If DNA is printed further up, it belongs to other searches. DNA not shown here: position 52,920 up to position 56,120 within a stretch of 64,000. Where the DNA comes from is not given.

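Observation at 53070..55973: Unusual 10-heme protein: duplicated tetraheme c554-like module + YVTN beta-propeller + C-terminal di-heme cytochrome c peroxidase/MauG-like domain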

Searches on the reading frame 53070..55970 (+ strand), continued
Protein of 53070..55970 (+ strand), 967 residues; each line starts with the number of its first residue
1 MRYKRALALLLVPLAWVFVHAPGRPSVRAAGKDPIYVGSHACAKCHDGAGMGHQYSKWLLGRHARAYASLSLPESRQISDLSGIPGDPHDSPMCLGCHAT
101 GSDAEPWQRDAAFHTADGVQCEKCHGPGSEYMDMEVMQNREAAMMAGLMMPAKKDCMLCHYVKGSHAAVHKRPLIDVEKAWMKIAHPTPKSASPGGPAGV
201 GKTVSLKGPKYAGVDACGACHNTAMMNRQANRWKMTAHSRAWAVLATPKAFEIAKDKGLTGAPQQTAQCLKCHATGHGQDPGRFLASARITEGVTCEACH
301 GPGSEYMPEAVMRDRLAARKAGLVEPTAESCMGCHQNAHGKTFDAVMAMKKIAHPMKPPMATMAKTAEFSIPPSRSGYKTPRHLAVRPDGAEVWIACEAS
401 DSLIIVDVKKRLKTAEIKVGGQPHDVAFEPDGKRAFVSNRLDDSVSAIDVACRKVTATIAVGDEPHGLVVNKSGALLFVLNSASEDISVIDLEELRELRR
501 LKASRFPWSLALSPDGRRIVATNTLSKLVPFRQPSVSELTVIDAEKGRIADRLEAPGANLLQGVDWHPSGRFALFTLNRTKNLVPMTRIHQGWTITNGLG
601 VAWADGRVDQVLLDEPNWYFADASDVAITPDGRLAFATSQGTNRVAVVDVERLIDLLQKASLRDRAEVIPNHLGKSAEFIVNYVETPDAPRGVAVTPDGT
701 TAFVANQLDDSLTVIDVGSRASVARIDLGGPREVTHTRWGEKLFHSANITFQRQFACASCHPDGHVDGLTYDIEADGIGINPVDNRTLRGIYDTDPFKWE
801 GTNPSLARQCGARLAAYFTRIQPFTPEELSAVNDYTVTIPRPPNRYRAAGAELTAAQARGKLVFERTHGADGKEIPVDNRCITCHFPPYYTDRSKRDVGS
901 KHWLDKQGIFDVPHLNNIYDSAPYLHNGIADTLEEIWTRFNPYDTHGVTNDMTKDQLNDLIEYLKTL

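Call 12: find_homologous_proteins(query=window:53070-55970:+, max_evalue=0.00001)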
Query window:53070-55970:+ (967 aa): 1354 proteins with E <= 0.00001 among 8000 candidates; the best 120 are listed.
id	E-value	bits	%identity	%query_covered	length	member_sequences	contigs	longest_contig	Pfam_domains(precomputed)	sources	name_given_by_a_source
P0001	0.0e+0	2278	100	100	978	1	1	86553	PF10282.16,PF25174.2,PF13435.12,PF21783.3,PF14522.12,PF22113.2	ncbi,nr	ncbi:MAG: beta-propeller fold lactonase family protein [Vicinamibacteria bacterium]|nr:beta-propelle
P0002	0.0e+0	1812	79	97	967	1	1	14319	PF22494.4,PF10282.16,PF25174.2,PF13435.12,PF21783.3,PF14522.12,PF22113.2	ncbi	-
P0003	0.0e+0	1795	79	100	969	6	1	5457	PF22494.4,PF10282.16,PF25174.2,PF13435.12,PF21783.3,PF02239.23,PF14522.12,PF22113.2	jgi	jgi:YVTN family beta-propeller protein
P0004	0.0e+0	1790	79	98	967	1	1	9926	PF22494.4,PF09699.16,PF10282.16,PF25174.2,PF13435.12,PF21783.3,PF14522.12,PF22113.2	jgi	jgi:YVTN family beta-propeller protein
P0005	0.0e+0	1785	78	97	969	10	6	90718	PF22494.4,PF14537.12,PF10282.16,PF25174.2,PF13435.12,PF21783.3,PF02239.23,PF14522.12,PF08450.19,PF22113.2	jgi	jgi:YVTN family beta-propeller protein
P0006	0.0e+0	1774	78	97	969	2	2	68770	PF22494.4,PF10282.16,PF25174.2,PF13435.12,PF21783.3,PF02239.23,PF14522.12,PF23414.2,PF22113.2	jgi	jgi:YVTN family beta-propeller protein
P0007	0.0e+0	1659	75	97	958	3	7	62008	PF10282.16,PF25174.2,PF13435.12,PF21783.3,PF02239.23,PF14522.12,PF22113.2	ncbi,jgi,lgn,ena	-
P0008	0.0e+0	1613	72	97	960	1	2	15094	PF10282.16,PF25174.2,PF13435.12,PF21783.3,PF02239.23,PF14522.12,PF08450.19,PF22113.2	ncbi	-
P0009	0.0e+0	1611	70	100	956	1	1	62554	PF14537.12,PF10282.16,PF25174.2,PF13435.12,PF21783.3,PF02239.23,PF21419.3,PF14522.12,PF08450.19,PF22113.2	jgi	jgi:YVTN family beta-propeller protein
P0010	0.0e+0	1586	70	100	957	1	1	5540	PF10282.16,PF25174.2,PF13435.12,PF21783.3,PF02239.23,PF13447.12,PF14522.12,PF08450.19,PF22113.2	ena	-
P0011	0.0e+0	1546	70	97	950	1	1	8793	PF09699.16,PF10282.16,PF25174.2,PF13435.12,PF24814.2,PF21783.3,PF02239.23,PF14522.12,PF08450.19,PF22113.2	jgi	jgi:YVTN family beta-propeller protein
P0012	0.0e+0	1542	69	98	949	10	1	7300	PF09699.16,PF14537.12,PF10282.16,PF25174.2,PF13435.12,PF03150.20,PF21783.3,PF02239.23,PF14522.12,PF22113.2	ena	-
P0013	0.0e+0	1494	65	99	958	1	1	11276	PF09699.16,PF10282.16,PF25174.2,PF13435.12,PF21783.3,PF02239.23,PF14522.12,PF22113.2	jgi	jgi:YVTN family beta-propeller protein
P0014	0.0e+0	1444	66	97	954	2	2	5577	PF10282.16,PF25174.2,PF13435.12,PF21783.3,PF02239.23,PF00400.39,PF14522.12,PF23414.2,PF22113.2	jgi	-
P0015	0.0e+0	1409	63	100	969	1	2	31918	PF09699.16,PF14537.12,PF25174.2,PF23381.2,PF03150.20,PF21783.3,PF02239.23,PF24684.2,PF07676.19,PF14522.12,PF10282.16,PF13435.12,PF00400.39,PF23414.2,PF22113.2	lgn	-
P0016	0.0e+0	1386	62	100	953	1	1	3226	PF09699.16,PF14537.12,PF10282.16,PF25174.2,PF13435.12,PF21783.3,PF13447.12,PF21419.3,PF14522.12,PF22113.2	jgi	jgi:YVTN family beta-propeller protein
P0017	0.0e+0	1385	65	96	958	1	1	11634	PF22494.4,PF09699.16,PF10282.16,PF25174.2,PF13435.12,PF21783.3,PF02239.23,PF14522.12,PF23414.2,PF22113.2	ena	-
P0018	0.0e+0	1384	63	97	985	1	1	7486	PF14537.12,PF25174.2,PF03150.20,PF21783.3,PF02239.23,PF14522.12,PF08450.19,PF10282.16,PF13435.12,PF13447.12,PF23414.2,PF22113.2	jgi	jgi:YVTN family beta-propeller protein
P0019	0.0e+0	1382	63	97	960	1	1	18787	PF22494.4,PF10282.16,PF25174.2,PF13435.12,PF24814.2,PF21783.3,PF02239.23,PF14522.12,PF23414.2,PF22113.2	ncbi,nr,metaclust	ncbi:MAG: hypothetical protein A2V70_16420 [Planctomycetes bacterium RBG_13_63_9]|nr:MAG: hypothetic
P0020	0.0e+0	1375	62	100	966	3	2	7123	PF14537.12,PF10282.16,PF25174.2,PF13435.12,PF03150.20,PF21783.3,PF02239.23,PF14522.12,PF08450.19,PF22113.2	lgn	-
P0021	0.0e+0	1375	62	99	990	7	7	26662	PF14537.12,PF25174.2,PF23381.2,PF03150.20,PF21783.3,PF02239.23,PF14522.12,PF10282.16,PF13435.12,PF00400.39,PF21419.3,PF22113.2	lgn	-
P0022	0.0e+0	1375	61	100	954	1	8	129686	PF14537.12,PF10282.16,PF25174.2,PF13435.12,PF21783.3,PF02239.23,PF14522.12,PF22113.2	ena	-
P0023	0.0e+0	1374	63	97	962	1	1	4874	PF22494.4,PF10282.16,PF25174.2,PF13435.12,PF24814.2,PF21783.3,PF02239.23,PF14522.12,PF23414.2,PF22113.2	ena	-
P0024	0.0e+0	1373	61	100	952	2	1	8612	PF22494.4,PF10282.16,PF25174.2,PF13435.12,PF21783.3,PF02239.23,PF16819.12,PF13447.12,PF14522.12,PF23414.2,PF22113.2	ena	-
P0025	0.0e+0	1373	61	100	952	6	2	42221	PF14537.12,PF25174.2,PF24814.2,PF23381.2,PF21783.3,PF02239.23,PF14522.12,PF08450.19,PF22494.4,PF10282.16,PF13435.12,PF22113.2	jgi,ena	-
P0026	0.0e+0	1372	63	97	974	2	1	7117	PF10282.16,PF25174.2,PF13435.12,PF21783.3,PF02239.23,PF13447.12,PF14522.12,PF08450.19,PF23414.2,PF22113.2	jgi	jgi:YVTN family beta-propeller protein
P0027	0.0e+0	1371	62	97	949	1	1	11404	PF14537.12,PF25174.2,PF24814.2,PF03150.20,PF21783.3,PF02239.23,PF02085.22,PF00034.27,PF14522.12,PF10282.16,PF13435.12,PF21419.3,PF22113.2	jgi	jgi:YVTN family beta-propeller protein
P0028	0.0e+0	1371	63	97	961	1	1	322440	PF14537.12,PF10282.16,PF25174.2,PF13435.12,PF23381.2,PF21783.3,PF02239.23,PF07676.19,PF21419.3,PF14522.12,PF22113.2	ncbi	-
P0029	0.0e+0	1369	60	100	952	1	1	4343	PF22494.4,PF10282.16,PF25174.2,PF13435.12,PF24814.2,PF23381.2,PF21783.3,PF02239.23,PF14522.12,PF23414.2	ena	-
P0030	0.0e+0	1368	61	100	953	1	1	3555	PF14537.12,PF10282.16,PF25174.2,PF13435.12,PF03150.20,PF21783.3,PF02239.23,PF14522.12,PF23414.2,PF22113.2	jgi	jgi:YVTN family beta-propeller protein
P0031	0.0e+0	1368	62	99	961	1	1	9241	PF14537.12,PF10282.16,PF25174.2,PF13435.12,PF21783.3,PF02239.23,PF07676.19,PF21419.3,PF14522.12,PF22113.2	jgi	jgi:YVTN family beta-propeller protein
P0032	0.0e+0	1366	63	97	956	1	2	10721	PF22494.4,PF10282.16,PF25174.2,PF13435.12,PF21783.3,PF02239.23,PF14522.12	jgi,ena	-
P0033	0.0e+0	1366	63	98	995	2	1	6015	PF09699.16,PF25174.2,PF23381.2,PF03150.20,PF21783.3,PF02239.23,PF14522.12,PF08450.19,PF10282.16,PF13435.12,PF00400.39,PF13447.12,PF23414.2,PF22113.2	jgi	jgi:YVTN family beta-propeller protein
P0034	0.0e+0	1366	62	99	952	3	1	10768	PF25174.2,PF23381.2,PF21783.3,PF02239.23,PF14522.12,PF22494.4,PF10282.16,PF13435.12,PF16819.12,PF13447.12,PF23414.2,PF22113.2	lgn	-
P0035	0.0e+0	1365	63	97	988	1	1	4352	PF10282.16,PF25174.2,PF13435.12,PF24814.2,PF23381.2,PF21783.3,PF02239.23,PF14522.12,PF08450.19,PF23414.2,PF22113.2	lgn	-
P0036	0.0e+0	1365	63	97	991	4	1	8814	PF14537.12,PF10282.16,PF25174.2,PF13435.12,PF03150.20,PF21783.3,PF14522.12,PF22113.2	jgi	-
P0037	0.0e+0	1364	61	100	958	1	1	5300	PF09699.16,PF10282.16,PF25174.2,PF13435.12,PF24814.2,PF03150.20,PF21783.3,PF02239.23,PF21419.3,PF14522.12,PF22113.2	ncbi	-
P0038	0.0e+0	1364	62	99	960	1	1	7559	PF22494.4,PF10282.16,PF25174.2,PF13435.12,PF23381.2,PF21783.3,PF02239.23,PF01436.28,PF14522.12,PF23414.2,PF22113.2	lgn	-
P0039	0.0e+0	1364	62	98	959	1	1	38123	PF22494.4,PF09699.16,PF10282.16,PF25174.2,PF13435.12,PF21783.3,PF21419.3,PF14522.12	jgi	jgi:YVTN family beta-propeller protein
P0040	0.0e+0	1364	62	100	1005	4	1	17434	PF09699.16,PF14537.12,PF25174.2,PF23381.2,PF21783.3,PF02239.23,PF14522.12,PF08450.19,PF23393.3,PF10282.16,PF13435.12,PF21419.3,PF23414.2,PF22113.2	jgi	jgi:YVTN family beta-propeller protein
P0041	0.0e+0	1364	62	97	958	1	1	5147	PF22494.4,PF10282.16,PF25174.2,PF13435.12,PF24814.2,PF21783.3,PF02239.23,PF13447.12,PF14522.12,PF23414.2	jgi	jgi:YVTN family beta-propeller protein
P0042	0.0e+0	1364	61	99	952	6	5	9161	PF10282.16,PF25174.2,PF13435.12,PF24814.2,PF23381.2,PF21783.3,PF02239.23,PF13447.12,PF14522.12,PF23414.2,PF22113.2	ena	-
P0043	0.0e+0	1363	63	98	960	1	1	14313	PF14537.12,PF10282.16,PF25174.2,PF13435.12,PF21783.3,PF02239.23,PF14522.12,PF22113.2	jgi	jgi:YVTN family beta-propeller protein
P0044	0.0e+0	1363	60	99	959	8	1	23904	PF10282.16,PF25174.2,PF13435.12,PF21783.3,PF02239.23,PF13447.12,PF14522.12,PF22113.2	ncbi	ncbi:MAG: multiheme c-type cytochrome [Planctomycetota bacterium]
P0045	0.0e+0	1362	60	99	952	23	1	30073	PF22494.4,PF10282.16,PF25174.2,PF13435.12,PF23381.2,PF21783.3,PF02239.23,PF16819.12,PF14522.12,PF23414.2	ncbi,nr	ncbi:MAG: beta-propeller fold lactonase family protein [Phycisphaerae bacterium]|nr:beta-propeller f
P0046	0.0e+0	1362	61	97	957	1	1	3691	PF09699.16,PF10282.16,PF25174.2,PF13435.12,PF03150.20,PF21783.3,PF02239.23,PF14522.12,PF23414.2,PF22113.2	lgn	-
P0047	0.0e+0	1362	61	100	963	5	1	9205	PF22494.4,PF10282.16,PF25174.2,PF13435.12,PF24814.2,PF21783.3,PF02239.23,PF14522.12,PF23414.2,PF22113.2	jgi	-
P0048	0.0e+0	1361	62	97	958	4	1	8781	PF22494.4,PF10282.16,PF25174.2,PF13435.12,PF03150.20,PF21783.3,PF02239.23,PF14522.12,PF23414.2,PF22113.2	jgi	jgi:YVTN family beta-propeller protein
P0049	0.0e+0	1361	62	97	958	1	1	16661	PF22494.4,PF10282.16,PF25174.2,PF13435.12,PF21783.3,PF02239.23,PF14522.12,PF22113.2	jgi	-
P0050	0.0e+0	1361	61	100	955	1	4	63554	PF10282.16,PF25174.2,PF13435.12,PF21783.3,PF02239.23,PF14522.12,PF22113.2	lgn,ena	-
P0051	0.0e+0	1361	62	97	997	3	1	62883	PF14537.12,PF25174.2,PF23381.2,PF21783.3,PF02239.23,PF00034.27,PF14522.12,PF08450.19,PF10282.16,PF13435.12,PF21419.3,PF23414.2,PF22113.2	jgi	jgi:YVTN family beta-propeller protein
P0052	0.0e+0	1361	62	97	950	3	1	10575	PF22494.4,PF10282.16,PF25174.2,PF13435.12,PF21783.3,PF02239.23,PF21419.3,PF14522.12,PF22113.2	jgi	-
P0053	0.0e+0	1361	63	96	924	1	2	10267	PF22494.4,PF10282.16,PF25174.2,PF13435.12,PF21783.3,PF02239.23,PF14522.12,PF23414.2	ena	-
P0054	0.0e+0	1360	61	100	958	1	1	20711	PF10282.16,PF25174.2,PF13435.12,PF21783.3,PF02239.23,PF02085.22,PF14522.12,PF23414.2,PF22113.2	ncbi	-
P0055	0.0e+0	1360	61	100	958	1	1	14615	PF09699.16,PF14537.12,PF25174.2,PF23381.2,PF21783.3,PF02239.23,PF14522.12,PF22494.4,PF10282.16,PF13435.12,PF13447.12,PF23414.2,PF22113.2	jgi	-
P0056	0.0e+0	1360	60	99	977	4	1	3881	PF14537.12,PF25174.2,PF24814.2,PF23381.2,PF03150.20,PF21783.3,PF02239.23,PF14522.12,PF22494.4,PF10282.16,PF13435.12,PF00400.39,PF23414.2,PF22113.2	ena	-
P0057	0.0e+0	1359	63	97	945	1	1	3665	PF10282.16,PF25174.2,PF13435.12,PF03150.20,PF21783.3,PF02239.23,PF14522.12,PF23414.2,PF22113.2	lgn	-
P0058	0.0e+0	1359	60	100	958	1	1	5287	PF10282.16,PF25174.2,PF13435.12,PF24814.2,PF23381.2,PF21783.3,PF02239.23,PF14522.12,PF23414.2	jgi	-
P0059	0.0e+0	1359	61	100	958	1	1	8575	PF25174.2,PF24814.2,PF23381.2,PF03150.20,PF21783.3,PF02239.23,PF02085.22,PF14522.12,PF22494.4,PF10282.16,PF13435.12,PF23414.2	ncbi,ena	-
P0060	0.0e+0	1359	61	100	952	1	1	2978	PF14537.12,PF10282.16,PF25174.2,PF13435.12,PF21783.3,PF02239.23,PF00400.39,PF14522.12,PF22113.2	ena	-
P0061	0.0e+0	1358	62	97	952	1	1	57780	PF10282.16,PF25174.2,PF13435.12,PF23381.2,PF21783.3,PF02239.23,PF13447.12,PF14522.12,PF23414.2,PF22113.2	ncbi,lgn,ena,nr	ncbi:MAG: beta-propeller fold lactonase family protein [Planctomycetes bacterium]|nr:beta-propeller 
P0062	0.0e+0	1358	62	97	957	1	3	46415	PF14537.12,PF10282.16,PF25174.2,PF13435.12,PF21783.3,PF02239.23,PF14522.12,PF22113.2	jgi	-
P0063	0.0e+0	1358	62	99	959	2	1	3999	PF09699.16,PF10282.16,PF25174.2,PF13435.12,PF24814.2,PF23381.2,PF21783.3,PF02239.23,PF14522.12,PF23414.2,PF22113.2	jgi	jgi:YVTN family beta-propeller protein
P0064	0.0e+0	1358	60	99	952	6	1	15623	PF22494.4,PF10282.16,PF25174.2,PF13435.12,PF24814.2,PF23381.2,PF21783.3,PF02239.23,PF14522.12,PF23414.2,PF22113.2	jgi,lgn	jgi:YVTN family beta-propeller protein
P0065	0.0e+0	1357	60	100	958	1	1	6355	PF10282.16,PF25174.2,PF13435.12,PF24814.2,PF23381.2,PF21783.3,PF02239.23,PF13447.12,PF14522.12,PF23414.2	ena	-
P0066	0.0e+0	1357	62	97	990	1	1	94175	PF10282.16,PF25174.2,PF13435.12,PF21783.3,PF02239.23,PF01436.28,PF14522.12,PF22113.2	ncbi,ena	-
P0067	0.0e+0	1356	61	100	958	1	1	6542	PF22494.4,PF10282.16,PF25174.2,PF13435.12,PF21783.3,PF02239.23,PF14522.12,PF22113.2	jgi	jgi:YVTN family beta-propeller protein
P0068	0.0e+0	1355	60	100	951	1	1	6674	PF14537.12,PF10282.16,PF25174.2,PF13435.12,PF03150.20,PF21783.3,PF02239.23,PF14522.12,PF22113.2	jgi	jgi:YVTN family beta-propeller protein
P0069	0.0e+0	1355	62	97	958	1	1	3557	PF10282.16,PF25174.2,PF13435.12,PF24814.2,PF21783.3,PF02239.23,PF13447.12,PF14522.12,PF23414.2,PF22113.2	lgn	-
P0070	0.0e+0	1355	62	98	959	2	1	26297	PF22494.4,PF14537.12,PF10282.16,PF25174.2,PF13435.12,PF21783.3,PF02239.23,PF14522.12,PF22113.2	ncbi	-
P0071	0.0e+0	1355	61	97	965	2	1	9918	PF14537.12,PF10282.16,PF25174.2,PF13435.12,PF23381.2,PF21783.3,PF02239.23,PF14522.12,PF23414.2,PF22113.2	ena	-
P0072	0.0e+0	1355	62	97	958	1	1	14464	PF25174.2,PF24814.2,PF23381.2,PF21783.3,PF02239.23,PF02085.22,PF14522.12,PF10282.16,PF13435.12,PF13447.12,PF23414.2,PF22113.2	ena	-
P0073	0.0e+0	1355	62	97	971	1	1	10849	PF22494.4,PF10282.16,PF25174.2,PF13435.12,PF23381.2,PF03150.20,PF21783.3,PF02239.23,PF14522.12,PF23414.2,PF22113.2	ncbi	-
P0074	0.0e+0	1354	62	97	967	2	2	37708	PF10282.16,PF25174.2,PF13435.12,PF21783.3,PF02239.23,PF14522.12,PF23414.2,PF22113.2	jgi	-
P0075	0.0e+0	1354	62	97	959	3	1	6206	PF22494.4,PF10282.16,PF25174.2,PF13435.12,PF23381.2,PF21783.3,PF02239.23,PF14522.12,PF23414.2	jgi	jgi:YVTN family beta-propeller protein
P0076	0.0e+0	1354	61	97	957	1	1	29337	PF22494.4,PF10282.16,PF25174.2,PF13435.12,PF23381.2,PF21783.3,PF02239.23,PF13447.12,PF14522.12,PF23414.2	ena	-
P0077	0.0e+0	1354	61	100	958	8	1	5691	PF10282.16,PF25174.2,PF13435.12,PF21783.3,PF02239.23,PF13447.12,PF21419.3,PF14522.12,PF23414.2,PF22113.2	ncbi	-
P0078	0.0e+0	1353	61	97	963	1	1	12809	PF09699.16,PF14537.12,PF25174.2,PF24814.2,PF23381.2,PF21783.3,PF02239.23,PF14522.12,PF22494.4,PF10282.16,PF13435.12,PF23414.2,PF22113.2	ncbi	-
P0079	0.0e+0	1353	62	97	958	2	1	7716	PF25168.2,PF25174.2,PF24814.2,PF23381.2,PF21783.3,PF02239.23,PF14522.12,PF10282.16,PF13435.12,PF13447.12,PF23414.2,PF22113.2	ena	-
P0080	0.0e+0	1353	62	97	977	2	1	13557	PF25174.2,PF24814.2,PF23381.2,PF21783.3,PF02239.23,PF14522.12,PF08450.19,PF22494.4,PF10282.16,PF13435.12,PF23414.2,PF22113.2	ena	-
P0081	0.0e+0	1352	62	99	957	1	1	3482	PF22494.4,PF10282.16,PF25174.2,PF13435.12,PF21783.3,PF02239.23,PF14522.12,PF22113.2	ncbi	-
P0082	0.0e+0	1352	60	100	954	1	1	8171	PF22494.4,PF14537.12,PF10282.16,PF25174.2,PF13435.12,PF21783.3,PF02239.23,PF21419.3,PF14522.12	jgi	-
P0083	0.0e+0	1352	62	97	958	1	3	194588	PF09699.16,PF25174.2,PF24814.2,PF21783.3,PF02239.23,PF14522.12,PF22494.4,PF10282.16,PF13435.12,PF13447.12,PF23414.2,PF22113.2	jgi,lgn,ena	-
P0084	0.0e+0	1352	62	97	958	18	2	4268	PF14537.12,PF10282.16,PF25174.2,PF13435.12,PF21783.3,PF02239.23,PF02085.22,PF13447.12,PF14522.12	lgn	-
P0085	0.0e+0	1351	62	97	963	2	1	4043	PF10282.16,PF25174.2,PF13435.12,PF21783.3,PF02239.23,PF02085.22,PF13447.12,PF14522.12,PF23414.2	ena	-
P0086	0.0e+0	1351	62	97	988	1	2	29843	PF14537.12,PF25174.2,PF24814.2,PF23381.2,PF03150.20,PF21783.3,PF02239.23,PF14522.12,PF08450.19,PF10282.16,PF13435.12,PF23414.2,PF22113.2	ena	-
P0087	0.0e+0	1350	61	100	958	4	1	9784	PF22494.4,PF09699.16,PF10282.16,PF25174.2,PF13435.12,PF21783.3,PF02239.23,PF14522.12,PF23414.2,PF22113.2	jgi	jgi:YVTN family beta-propeller protein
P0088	0.0e+0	1350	61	97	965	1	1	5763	PF14537.12,PF10282.16,PF25174.2,PF13435.12,PF21783.3,PF02239.23,PF14522.12,PF23414.2,PF22113.2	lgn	-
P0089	0.0e+0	1350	62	97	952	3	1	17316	PF09699.16,PF10282.16,PF25174.2,PF13435.12,PF23381.2,PF21783.3,PF02239.23,PF14522.12,PF23414.2,PF22113.2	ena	-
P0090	0.0e+0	1350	61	99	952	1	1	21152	PF22494.4,PF09699.16,PF10282.16,PF25174.2,PF13435.12,PF23381.2,PF21783.3,PF02239.23,PF14522.12,PF23414.2,PF22113.2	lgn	-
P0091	0.0e+0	1350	62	97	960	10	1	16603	PF10282.16,PF25174.2,PF13435.12,PF23381.2,PF21783.3,PF02239.23,PF14522.12,PF22113.2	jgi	-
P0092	0.0e+0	1350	61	100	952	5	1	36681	PF10282.16,PF25174.2,PF13435.12,PF24814.2,PF21783.3,PF02239.23,PF14522.12,PF23414.2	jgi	-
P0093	0.0e+0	1349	61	100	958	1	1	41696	PF10282.16,PF25174.2,PF13435.12,PF21783.3,PF02239.23,PF13447.12,PF14522.12,PF22113.2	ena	-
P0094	0.0e+0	1349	60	100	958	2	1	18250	PF10282.16,PF25174.2,PF13435.12,PF21783.3,PF02085.22,PF14522.12,PF23414.2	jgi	-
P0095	0.0e+0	1349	61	97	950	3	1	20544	PF09699.16,PF14537.12,PF10282.16,PF25174.2,PF13435.12,PF03150.20,PF21783.3,PF02239.23,PF14522.12,PF23414.2,PF22113.2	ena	-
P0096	0.0e+0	1349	60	100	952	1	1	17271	PF25174.2,PF24814.2,PF03150.20,PF21783.3,PF02239.23,PF00034.27,PF14522.12,PF22494.4,PF10282.16,PF13435.12,PF13447.12,PF22113.2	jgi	jgi:YVTN family beta-propeller protein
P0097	0.0e+0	1349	61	100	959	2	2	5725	PF10282.16,PF25174.2,PF13435.12,PF24814.2,PF21783.3,PF02239.23,PF01436.28,PF14522.12,PF23414.2,PF22113.2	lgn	-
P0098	0.0e+0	1349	60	99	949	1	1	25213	PF14537.12,PF10282.16,PF25174.2,PF13435.12,PF21783.3,PF02239.23,PF00400.39,PF21419.3,PF14522.12,PF23414.2,PF22113.2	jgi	jgi:YVTN family beta-propeller protein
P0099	0.0e+0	1348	61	99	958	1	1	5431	PF10282.16,PF25174.2,PF13435.12,PF24814.2,PF23381.2,PF21783.3,PF02239.23,PF14522.12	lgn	-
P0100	0.0e+0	1348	62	97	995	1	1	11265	PF09699.16,PF10282.16,PF25174.2,PF13435.12,PF21783.3,PF02239.23,PF14522.12,PF22113.2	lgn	-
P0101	0.0e+0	1348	62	97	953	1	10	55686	PF10282.16,PF25174.2,PF13435.12,PF21783.3,PF02239.23,PF14522.12,PF22113.2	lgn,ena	-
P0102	0.0e+0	1348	61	97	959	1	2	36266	PF10282.16,PF25174.2,PF13435.12,PF21783.3,PF02239.23,PF13447.12,PF14522.12,PF23414.2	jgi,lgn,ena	-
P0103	0.0e+0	1348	62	97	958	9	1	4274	PF22494.4,PF10282.16,PF25174.2,PF13435.12,PF21783.3,PF02239.23,PF01436.28,PF13447.12,PF14522.12,PF23414.2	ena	-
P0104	0.0e+0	1347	62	97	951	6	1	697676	PF14537.12,PF10282.16,PF25174.2,PF13435.12,PF21783.3,PF02239.23,PF21419.3,PF14522.12,PF23414.2,PF22113.2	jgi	jgi:YVTN family beta-propeller protein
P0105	0.0e+0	1347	62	97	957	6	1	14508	PF10282.16,PF25174.2,PF13435.12,PF24814.2,PF23381.2,PF21783.3,PF02239.23,PF14522.12,PF23414.2,PF22113.2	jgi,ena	-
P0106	0.0e+0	1347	61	97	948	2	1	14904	PF14537.12,PF25174.2,PF24814.2,PF23381.2,PF03150.20,PF21783.3,PF02239.23,PF14522.12,PF10282.16,PF13435.12,PF13447.12,PF23414.2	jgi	jgi:YVTN family beta-propeller protein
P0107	0.0e+0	1347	62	97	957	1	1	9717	PF10282.16,PF25174.2,PF13435.12,PF21783.3,PF02239.23,PF14522.12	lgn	-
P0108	0.0e+0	1346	62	97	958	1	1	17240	PF22494.4,PF10282.16,PF25174.2,PF13435.12,PF21783.3,PF02239.23,PF14522.12,PF23414.2,PF22113.2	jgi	jgi:YVTN family beta-propeller protein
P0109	0.0e+0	1346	61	99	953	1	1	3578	PF22494.4,PF10282.16,PF25174.2,PF13435.12,PF21783.3,PF02239.23,PF14522.12,PF22113.2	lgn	-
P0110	0.0e+0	1346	63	95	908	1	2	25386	PF10282.16,PF25174.2,PF13435.12,PF21783.3,PF02239.23,PF14522.12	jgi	-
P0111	0.0e+0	1346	61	97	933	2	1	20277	PF10282.16,PF25174.2,PF13435.12,PF21783.3,PF02239.23,PF14522.12,PF22113.2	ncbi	-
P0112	0.0e+0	1346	59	100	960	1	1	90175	PF10282.16,PF25174.2,PF13435.12,PF21783.3,PF02239.23,PF02085.22,PF14522.12,PF23414.2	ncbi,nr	ncbi:MAG: beta-propeller fold lactonase family protein [Sedimentisphaerales bacterium]|nr:beta-prope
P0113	0.0e+0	1346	61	98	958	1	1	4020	PF22494.4,PF14537.12,PF10282.16,PF25174.2,PF13435.12,PF23381.2,PF21783.3,PF02239.23,PF14522.12,PF23414.2,PF22113.2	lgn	-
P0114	0.0e+0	1346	62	97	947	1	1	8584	PF22494.4,PF09699.16,PF14537.12,PF10282.16,PF25174.2,PF13435.12,PF21783.3,PF02239.23,PF14522.12,PF22113.2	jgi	-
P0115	0.0e+0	1346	62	97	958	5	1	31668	PF09699.16,PF10282.16,PF25174.2,PF13435.12,PF21783.3,PF02239.23,PF14522.12,PF23414.2,PF22113.2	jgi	jgi:YVTN family beta-propeller protein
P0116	0.0e+0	1346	60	99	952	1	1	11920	PF25174.2,PF23381.2,PF01731.27,PF03150.20,PF21783.3,PF02239.23,PF14522.12,PF22494.4,PF10282.16,PF13435.12,PF16819.12,PF23414.2,PF22113.2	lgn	-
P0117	0.0e+0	1346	60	99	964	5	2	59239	PF14537.12,PF10282.16,PF25174.2,PF13435.12,PF21783.3,PF02239.23,PF14522.12,PF23414.2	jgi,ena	-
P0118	0.0e+0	1345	62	97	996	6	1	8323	PF14537.12,PF10282.16,PF25174.2,PF13435.12,PF03150.20,PF21783.3,PF00034.27,PF14522.12,PF22113.2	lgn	-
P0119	0.0e+0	1345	62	97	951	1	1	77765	PF14537.12,PF10282.16,PF25174.2,PF13435.12,PF24814.2,PF21783.3,PF02239.23,PF14522.12,PF23414.2,PF22113.2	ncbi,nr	ncbi:MAG: beta-propeller fold lactonase family protein [Sedimentisphaerales bacterium]|nr:beta-prope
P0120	0.0e+0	1344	61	97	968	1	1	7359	PF14537.12,PF10282.16,PF25174.2,PF13435.12,PF21783.3,PF02239.23,PF14522.12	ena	-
